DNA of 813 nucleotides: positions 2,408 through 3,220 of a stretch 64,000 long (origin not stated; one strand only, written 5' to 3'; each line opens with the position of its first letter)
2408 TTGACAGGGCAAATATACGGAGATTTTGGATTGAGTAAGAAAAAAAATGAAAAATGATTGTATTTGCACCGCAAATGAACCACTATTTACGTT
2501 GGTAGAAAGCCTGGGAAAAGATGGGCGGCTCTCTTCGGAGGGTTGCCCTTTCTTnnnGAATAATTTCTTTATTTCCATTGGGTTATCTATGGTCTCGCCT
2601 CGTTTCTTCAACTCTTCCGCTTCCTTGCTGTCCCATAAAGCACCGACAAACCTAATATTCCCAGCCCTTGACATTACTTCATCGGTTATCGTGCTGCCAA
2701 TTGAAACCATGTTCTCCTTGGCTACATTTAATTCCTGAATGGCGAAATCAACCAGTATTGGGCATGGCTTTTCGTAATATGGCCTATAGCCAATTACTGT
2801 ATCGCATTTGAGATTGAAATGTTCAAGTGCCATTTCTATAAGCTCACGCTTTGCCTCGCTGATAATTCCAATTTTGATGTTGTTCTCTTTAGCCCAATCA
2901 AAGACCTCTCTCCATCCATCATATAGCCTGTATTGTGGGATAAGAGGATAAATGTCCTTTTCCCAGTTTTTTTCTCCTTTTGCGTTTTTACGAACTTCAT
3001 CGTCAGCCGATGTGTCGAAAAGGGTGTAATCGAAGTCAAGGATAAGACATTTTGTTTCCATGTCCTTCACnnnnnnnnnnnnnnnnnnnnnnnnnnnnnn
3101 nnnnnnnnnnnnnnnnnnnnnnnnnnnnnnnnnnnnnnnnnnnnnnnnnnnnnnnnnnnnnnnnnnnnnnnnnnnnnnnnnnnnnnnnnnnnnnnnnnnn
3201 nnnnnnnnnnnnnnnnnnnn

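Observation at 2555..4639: HTH / degenerate-MTase-like / NADAR / HAD-phosphatase fusion translationally coupled to hsdR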

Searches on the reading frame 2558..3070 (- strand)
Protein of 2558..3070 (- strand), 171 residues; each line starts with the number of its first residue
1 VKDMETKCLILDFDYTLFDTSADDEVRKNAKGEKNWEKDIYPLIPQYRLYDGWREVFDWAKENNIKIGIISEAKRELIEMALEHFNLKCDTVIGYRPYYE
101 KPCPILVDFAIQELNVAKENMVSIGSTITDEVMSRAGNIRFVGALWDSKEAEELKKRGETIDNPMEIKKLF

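Call 84: search_solved_structures(query=A4, max_evalue=0.001, show_alignments=2)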
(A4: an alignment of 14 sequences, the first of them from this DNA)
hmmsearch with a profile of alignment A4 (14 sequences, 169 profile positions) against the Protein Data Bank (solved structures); distinct sequences matched with E-value up to 0.001: 10.
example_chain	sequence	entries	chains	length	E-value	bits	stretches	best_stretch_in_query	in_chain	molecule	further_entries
2hdo_A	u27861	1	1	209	2.8e-12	49.7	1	40-169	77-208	Phosphoglycolate phosphatase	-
2hi0_A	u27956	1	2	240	1.7e-10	43.9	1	50-158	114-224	Putative phosphoglycolate phosphatase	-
3d6j_A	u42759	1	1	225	7.3e-08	35.3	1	55-154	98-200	Putative haloacid dehalogenase-like hydrolase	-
3kzx_A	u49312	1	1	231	1.3e-07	34.5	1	44-130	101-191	HAD-superfamily hydrolase, subfamily IA, variant 1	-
3kbb_A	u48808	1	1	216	9.8e-07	31.6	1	47-168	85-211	Phosphorylated carbohydrates phosphatase TM_1254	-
3mc1_A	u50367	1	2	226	3.3e-06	29.9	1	44-157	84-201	Predicted phosphatase, HAD family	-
2nyv_A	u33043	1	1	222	1.4e-05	27.9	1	55-169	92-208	Phosphoglycolate phosphatase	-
2yy6_A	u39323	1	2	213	1.8e-05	27.5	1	55-169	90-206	phosphoglycolate phosphatase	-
2hsz_A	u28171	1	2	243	0.00075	22.3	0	45-147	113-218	novel predicted phosphatase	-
2hoq_A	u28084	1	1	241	0.00088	22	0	87-152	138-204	Putative HAD-hydrolase PH1655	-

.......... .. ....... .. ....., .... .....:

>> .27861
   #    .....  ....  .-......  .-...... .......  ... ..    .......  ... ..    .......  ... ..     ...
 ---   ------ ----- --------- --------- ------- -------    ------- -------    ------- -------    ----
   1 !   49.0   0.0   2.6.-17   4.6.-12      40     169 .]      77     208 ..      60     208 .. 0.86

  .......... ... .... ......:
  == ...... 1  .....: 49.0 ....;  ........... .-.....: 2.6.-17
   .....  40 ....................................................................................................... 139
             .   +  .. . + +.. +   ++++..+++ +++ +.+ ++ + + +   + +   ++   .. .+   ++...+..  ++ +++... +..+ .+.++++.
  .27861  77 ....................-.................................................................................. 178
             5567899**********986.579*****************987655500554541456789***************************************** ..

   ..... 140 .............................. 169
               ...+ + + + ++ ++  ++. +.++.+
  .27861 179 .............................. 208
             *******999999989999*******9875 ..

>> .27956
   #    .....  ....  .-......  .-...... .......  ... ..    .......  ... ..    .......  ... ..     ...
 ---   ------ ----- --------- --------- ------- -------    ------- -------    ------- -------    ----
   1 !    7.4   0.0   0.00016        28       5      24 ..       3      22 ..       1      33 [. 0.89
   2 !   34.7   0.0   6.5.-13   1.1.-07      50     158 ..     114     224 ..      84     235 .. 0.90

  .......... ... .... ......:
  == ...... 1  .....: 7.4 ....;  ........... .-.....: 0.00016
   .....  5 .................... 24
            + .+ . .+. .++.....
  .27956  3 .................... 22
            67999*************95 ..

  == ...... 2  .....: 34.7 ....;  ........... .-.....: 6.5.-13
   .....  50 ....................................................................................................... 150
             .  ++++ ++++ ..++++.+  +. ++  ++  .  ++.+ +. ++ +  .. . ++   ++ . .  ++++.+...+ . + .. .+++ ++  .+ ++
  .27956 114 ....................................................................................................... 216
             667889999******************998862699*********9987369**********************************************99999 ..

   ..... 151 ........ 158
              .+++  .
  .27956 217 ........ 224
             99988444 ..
